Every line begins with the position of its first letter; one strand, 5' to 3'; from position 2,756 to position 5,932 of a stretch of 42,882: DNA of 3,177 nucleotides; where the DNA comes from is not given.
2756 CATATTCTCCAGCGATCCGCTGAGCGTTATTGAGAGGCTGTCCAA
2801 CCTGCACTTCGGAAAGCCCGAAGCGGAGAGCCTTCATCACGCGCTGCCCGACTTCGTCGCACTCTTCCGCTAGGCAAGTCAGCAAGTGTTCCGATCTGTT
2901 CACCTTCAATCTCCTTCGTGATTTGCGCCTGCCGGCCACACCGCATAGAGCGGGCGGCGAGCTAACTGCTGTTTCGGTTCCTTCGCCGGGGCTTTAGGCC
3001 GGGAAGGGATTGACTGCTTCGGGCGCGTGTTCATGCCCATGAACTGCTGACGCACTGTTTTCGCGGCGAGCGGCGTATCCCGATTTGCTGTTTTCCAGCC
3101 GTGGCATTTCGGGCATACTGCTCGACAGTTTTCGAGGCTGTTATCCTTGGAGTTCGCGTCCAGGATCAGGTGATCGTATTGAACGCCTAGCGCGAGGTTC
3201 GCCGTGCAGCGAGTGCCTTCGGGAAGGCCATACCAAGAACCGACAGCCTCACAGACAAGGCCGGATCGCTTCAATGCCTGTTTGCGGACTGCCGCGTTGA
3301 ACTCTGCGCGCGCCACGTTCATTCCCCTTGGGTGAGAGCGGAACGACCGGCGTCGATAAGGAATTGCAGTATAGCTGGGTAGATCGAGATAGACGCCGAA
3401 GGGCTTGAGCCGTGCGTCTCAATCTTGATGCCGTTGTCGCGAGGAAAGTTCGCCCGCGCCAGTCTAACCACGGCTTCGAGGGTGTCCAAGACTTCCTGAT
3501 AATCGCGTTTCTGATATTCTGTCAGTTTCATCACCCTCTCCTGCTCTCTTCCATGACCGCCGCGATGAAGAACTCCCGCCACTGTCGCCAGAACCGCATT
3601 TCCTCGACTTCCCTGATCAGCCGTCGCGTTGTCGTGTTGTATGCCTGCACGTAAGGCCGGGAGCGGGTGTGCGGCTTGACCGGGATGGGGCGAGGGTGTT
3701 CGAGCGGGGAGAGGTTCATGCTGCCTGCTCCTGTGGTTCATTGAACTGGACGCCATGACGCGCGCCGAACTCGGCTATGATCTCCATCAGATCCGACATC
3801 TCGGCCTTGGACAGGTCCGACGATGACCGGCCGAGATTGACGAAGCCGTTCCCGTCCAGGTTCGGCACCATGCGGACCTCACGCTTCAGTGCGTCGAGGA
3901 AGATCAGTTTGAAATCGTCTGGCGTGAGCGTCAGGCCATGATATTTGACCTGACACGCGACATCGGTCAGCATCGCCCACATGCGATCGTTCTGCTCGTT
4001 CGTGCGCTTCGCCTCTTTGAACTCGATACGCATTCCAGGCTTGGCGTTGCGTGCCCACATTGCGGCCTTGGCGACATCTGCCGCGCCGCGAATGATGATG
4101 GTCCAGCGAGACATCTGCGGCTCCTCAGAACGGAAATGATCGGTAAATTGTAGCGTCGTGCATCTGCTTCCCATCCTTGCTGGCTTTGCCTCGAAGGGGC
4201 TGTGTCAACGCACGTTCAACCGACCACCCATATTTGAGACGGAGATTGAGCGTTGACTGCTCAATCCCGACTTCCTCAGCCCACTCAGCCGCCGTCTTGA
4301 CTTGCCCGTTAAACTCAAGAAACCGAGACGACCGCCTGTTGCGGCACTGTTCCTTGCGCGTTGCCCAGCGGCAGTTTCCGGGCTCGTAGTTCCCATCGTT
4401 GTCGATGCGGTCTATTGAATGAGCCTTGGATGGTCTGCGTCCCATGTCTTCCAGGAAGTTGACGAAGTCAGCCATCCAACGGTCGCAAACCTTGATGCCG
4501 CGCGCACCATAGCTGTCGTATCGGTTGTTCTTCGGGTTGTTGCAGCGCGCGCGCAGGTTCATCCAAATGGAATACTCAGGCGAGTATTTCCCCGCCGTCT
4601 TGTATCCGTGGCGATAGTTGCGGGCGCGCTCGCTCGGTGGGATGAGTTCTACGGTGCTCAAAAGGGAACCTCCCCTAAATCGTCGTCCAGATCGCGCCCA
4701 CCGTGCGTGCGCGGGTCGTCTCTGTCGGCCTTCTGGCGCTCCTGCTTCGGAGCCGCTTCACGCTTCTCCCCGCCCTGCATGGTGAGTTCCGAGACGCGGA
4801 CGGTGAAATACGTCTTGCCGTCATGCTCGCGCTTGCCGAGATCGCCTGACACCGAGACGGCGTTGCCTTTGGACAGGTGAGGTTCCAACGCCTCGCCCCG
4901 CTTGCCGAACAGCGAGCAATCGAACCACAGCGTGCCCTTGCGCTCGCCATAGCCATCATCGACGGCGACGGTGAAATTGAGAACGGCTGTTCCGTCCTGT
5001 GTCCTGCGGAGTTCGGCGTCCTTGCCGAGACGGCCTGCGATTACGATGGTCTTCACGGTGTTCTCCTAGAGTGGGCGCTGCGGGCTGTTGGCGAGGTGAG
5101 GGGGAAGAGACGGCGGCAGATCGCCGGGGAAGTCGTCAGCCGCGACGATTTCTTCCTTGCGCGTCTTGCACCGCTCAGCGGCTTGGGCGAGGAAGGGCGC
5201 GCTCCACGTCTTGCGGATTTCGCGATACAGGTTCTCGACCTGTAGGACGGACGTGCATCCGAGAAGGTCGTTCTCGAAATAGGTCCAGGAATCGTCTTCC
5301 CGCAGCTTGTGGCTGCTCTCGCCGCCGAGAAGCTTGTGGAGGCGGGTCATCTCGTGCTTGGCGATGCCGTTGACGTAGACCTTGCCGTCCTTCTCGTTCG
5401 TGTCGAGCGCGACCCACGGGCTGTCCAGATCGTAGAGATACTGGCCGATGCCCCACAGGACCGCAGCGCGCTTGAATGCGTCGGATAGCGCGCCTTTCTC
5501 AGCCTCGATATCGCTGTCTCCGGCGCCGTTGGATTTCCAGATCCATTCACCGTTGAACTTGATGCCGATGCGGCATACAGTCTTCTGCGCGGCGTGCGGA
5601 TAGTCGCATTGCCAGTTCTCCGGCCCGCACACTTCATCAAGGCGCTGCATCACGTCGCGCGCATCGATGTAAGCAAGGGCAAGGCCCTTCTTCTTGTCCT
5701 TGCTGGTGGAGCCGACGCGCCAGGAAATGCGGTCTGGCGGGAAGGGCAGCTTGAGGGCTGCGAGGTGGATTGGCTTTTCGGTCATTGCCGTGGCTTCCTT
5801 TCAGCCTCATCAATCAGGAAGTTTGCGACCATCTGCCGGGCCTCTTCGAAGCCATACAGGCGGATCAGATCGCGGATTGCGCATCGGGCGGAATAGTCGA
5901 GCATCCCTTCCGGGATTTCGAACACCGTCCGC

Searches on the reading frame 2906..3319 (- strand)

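Call 82: search_protein_families(library=pfam, proteins=[window:2906-3319:-], max_evalue=0.01)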
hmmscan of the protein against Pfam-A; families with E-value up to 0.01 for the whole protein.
window:2906-3319:- (137 aa): 1 family
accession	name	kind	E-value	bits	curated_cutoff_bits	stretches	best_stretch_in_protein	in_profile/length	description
PF01844.29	HNH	-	2.6e-05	24.7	21.4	1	37-77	3-45/47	HNH endonuclease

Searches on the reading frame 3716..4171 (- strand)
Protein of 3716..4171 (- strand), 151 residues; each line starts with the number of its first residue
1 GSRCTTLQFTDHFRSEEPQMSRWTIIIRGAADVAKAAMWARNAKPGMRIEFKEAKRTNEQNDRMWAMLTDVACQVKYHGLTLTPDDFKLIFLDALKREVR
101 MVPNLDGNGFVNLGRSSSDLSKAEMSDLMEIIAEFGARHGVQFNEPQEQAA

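Call 82: search_protein_families(library=pfam, proteins=[window:3716-4171:-], max_evalue=0.01)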
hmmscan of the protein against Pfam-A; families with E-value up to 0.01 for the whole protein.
window:3716-4171:- (151 aa): 1 family
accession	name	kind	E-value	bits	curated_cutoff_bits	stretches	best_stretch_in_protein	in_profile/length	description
PF05772.17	NinB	-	9.2e-31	106.8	23.8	1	41-144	25-131/131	NinB protein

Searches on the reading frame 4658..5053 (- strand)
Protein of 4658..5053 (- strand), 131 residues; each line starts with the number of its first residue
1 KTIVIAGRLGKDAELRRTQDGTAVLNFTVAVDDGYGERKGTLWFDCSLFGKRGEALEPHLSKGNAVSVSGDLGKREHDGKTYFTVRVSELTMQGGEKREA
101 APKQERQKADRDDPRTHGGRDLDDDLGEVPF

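Call 82: search_protein_families(library=pfam, proteins=[window:4658-5053:-], max_evalue=0.01)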
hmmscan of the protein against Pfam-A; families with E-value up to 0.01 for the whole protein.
window:4658-5053:- (131 aa): 1 family
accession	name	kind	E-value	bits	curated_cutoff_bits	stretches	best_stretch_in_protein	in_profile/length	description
PF00436.31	SSB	-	1.4e-17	64.1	26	1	2-90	3-96/104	Single-strand binding protein family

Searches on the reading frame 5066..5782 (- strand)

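Call 57: search_protein_families(library=phrogs, proteins=[window:5066-5782:-], max_evalue=0.001)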
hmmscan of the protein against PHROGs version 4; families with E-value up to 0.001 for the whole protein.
window:5066-5782:- (238 aa): 4 families
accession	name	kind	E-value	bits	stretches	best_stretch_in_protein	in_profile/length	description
phrog_1097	-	DNA, RNA and nucleotide metabolism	1.8e-53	183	1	7-137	4-139/251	Erf-like ssDNA annealing protein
phrog_14970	-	unknown function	4.9e-21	77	1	17-130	12-125/230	-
phrog_20575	-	unknown function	2e-12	47.9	1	7-87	3-88/91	-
phrog_30552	-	DNA, RNA and nucleotide metabolism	9.3e-05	23.2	0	1-58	2-56/191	Erf-like ssDNA annealing protein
